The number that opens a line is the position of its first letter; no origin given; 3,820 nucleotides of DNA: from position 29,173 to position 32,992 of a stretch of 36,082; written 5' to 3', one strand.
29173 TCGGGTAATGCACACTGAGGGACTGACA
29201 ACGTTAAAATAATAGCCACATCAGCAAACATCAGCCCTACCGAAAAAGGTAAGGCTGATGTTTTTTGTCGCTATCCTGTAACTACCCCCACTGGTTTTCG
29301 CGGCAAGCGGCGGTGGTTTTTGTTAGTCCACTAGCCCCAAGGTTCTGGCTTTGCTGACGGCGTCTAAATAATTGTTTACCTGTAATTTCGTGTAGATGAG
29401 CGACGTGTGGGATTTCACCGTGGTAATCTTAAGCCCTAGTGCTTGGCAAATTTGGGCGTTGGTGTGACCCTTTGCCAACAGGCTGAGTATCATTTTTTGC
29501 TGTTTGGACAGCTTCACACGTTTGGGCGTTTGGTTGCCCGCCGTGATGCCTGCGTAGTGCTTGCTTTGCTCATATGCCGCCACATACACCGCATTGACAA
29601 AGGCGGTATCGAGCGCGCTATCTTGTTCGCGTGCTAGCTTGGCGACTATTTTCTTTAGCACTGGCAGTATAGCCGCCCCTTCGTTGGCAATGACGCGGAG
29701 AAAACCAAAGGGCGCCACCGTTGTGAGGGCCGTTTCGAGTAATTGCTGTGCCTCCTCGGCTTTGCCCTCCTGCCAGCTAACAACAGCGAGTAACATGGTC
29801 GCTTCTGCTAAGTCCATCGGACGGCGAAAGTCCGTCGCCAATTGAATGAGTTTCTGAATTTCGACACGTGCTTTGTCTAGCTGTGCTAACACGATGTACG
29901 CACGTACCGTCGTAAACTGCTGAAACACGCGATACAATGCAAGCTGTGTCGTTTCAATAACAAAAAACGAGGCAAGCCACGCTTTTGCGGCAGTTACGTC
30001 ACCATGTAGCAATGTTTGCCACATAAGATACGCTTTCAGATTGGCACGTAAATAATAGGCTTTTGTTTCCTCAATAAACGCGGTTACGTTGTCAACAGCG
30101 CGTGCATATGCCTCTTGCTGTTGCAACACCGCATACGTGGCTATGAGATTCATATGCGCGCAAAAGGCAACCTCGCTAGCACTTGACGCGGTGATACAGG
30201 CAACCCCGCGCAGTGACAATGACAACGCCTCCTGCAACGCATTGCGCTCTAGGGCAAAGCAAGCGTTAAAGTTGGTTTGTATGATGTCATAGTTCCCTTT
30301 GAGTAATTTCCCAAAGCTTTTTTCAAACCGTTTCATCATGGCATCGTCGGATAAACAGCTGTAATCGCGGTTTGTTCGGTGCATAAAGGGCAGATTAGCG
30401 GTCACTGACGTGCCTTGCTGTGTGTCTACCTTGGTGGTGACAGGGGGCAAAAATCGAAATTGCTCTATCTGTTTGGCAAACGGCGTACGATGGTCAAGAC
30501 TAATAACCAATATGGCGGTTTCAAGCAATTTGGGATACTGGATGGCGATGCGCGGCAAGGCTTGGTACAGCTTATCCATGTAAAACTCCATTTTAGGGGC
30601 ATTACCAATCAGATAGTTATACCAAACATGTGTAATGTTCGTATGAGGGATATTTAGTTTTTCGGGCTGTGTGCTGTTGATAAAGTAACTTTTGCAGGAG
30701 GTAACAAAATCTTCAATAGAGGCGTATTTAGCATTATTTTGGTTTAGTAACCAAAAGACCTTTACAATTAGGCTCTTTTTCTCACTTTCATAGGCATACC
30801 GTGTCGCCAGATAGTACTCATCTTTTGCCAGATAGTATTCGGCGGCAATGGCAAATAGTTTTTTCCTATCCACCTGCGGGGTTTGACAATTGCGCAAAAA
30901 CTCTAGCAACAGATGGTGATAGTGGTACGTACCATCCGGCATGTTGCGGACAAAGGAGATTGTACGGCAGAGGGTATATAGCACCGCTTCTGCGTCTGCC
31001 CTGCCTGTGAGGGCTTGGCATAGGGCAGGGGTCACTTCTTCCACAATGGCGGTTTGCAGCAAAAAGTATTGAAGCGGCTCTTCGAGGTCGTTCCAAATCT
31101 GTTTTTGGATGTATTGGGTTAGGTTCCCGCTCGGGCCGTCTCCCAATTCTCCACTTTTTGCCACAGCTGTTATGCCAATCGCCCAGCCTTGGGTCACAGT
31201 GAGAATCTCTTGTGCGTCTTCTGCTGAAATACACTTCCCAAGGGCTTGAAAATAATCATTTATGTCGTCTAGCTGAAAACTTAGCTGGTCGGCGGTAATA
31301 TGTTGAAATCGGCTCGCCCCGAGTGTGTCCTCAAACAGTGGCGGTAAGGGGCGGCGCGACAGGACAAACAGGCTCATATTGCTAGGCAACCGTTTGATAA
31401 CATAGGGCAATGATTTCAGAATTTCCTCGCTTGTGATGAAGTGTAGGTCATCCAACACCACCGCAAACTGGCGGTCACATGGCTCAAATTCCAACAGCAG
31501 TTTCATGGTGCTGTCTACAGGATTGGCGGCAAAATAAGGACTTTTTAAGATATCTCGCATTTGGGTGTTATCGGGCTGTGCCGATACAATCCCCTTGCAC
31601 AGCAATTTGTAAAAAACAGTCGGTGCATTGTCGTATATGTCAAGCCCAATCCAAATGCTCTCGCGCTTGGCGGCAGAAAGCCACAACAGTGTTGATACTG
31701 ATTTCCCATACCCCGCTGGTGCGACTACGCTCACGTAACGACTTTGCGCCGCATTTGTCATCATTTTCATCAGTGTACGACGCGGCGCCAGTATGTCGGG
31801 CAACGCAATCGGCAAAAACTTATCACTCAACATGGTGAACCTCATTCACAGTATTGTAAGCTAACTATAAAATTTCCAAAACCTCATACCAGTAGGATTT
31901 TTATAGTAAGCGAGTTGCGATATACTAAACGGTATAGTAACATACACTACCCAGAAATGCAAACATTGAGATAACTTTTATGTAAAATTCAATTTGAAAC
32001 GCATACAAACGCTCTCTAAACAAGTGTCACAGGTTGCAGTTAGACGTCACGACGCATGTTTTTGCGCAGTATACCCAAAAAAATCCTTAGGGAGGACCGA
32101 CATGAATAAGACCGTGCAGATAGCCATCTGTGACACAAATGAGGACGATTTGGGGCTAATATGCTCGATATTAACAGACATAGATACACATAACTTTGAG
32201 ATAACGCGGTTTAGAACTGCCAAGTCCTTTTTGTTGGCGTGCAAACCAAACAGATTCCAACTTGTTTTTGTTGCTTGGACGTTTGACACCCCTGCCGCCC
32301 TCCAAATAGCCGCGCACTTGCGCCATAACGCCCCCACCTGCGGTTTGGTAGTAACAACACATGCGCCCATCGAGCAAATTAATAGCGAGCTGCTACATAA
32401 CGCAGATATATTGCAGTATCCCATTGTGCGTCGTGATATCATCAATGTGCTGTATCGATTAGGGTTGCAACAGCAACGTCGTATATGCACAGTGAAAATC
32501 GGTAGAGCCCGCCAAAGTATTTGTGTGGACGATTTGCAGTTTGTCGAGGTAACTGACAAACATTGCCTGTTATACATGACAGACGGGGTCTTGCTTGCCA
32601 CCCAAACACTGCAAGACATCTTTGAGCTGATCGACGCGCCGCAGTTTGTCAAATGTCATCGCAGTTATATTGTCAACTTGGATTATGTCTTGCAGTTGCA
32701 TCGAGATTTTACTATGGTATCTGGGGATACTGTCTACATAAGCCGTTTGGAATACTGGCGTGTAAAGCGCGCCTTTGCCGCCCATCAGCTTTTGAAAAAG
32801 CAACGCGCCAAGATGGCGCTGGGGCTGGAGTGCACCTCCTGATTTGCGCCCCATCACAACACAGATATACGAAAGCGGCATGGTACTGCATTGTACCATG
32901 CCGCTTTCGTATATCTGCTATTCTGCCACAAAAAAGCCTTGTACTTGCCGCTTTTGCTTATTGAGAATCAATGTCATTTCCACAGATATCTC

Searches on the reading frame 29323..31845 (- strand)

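Call 75: search_protein_families(library=pfam, proteins=[window:29323-31845:-], max_evalue=0.00001)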
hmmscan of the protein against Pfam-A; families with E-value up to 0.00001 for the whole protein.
window:29323-31845:- (840 aa): 2 families
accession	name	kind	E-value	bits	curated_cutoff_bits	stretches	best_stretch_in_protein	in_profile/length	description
PF17874.7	TPR_MalT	-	1.9e-15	57.4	45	1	532-733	133-333/336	MalT-like TPR region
PF00196.25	GerE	-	3.2e-12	46.3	23.5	1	778-832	2-56/57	Bacterial regulatory proteins, luxR family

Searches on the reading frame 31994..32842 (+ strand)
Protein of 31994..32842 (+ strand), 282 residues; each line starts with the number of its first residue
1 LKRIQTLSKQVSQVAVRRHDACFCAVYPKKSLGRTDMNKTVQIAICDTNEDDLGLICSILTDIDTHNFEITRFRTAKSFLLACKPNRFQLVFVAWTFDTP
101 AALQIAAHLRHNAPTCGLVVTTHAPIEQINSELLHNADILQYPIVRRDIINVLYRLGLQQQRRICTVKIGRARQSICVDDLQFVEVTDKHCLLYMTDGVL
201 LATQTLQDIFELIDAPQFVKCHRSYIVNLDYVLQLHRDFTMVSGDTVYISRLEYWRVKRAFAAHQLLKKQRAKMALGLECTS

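Call 75: search_protein_families(library=pfam, proteins=[window:31994-32842:+], max_evalue=0.00001)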
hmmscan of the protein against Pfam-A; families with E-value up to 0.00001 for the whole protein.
window:31994-32842:+ (282 aa): 1 family
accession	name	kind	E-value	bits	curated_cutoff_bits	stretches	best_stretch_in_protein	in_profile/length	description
PF04397.21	LytTR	-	9.9e-15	55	22.6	1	176-259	6-95/98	LytTr DNA-binding domain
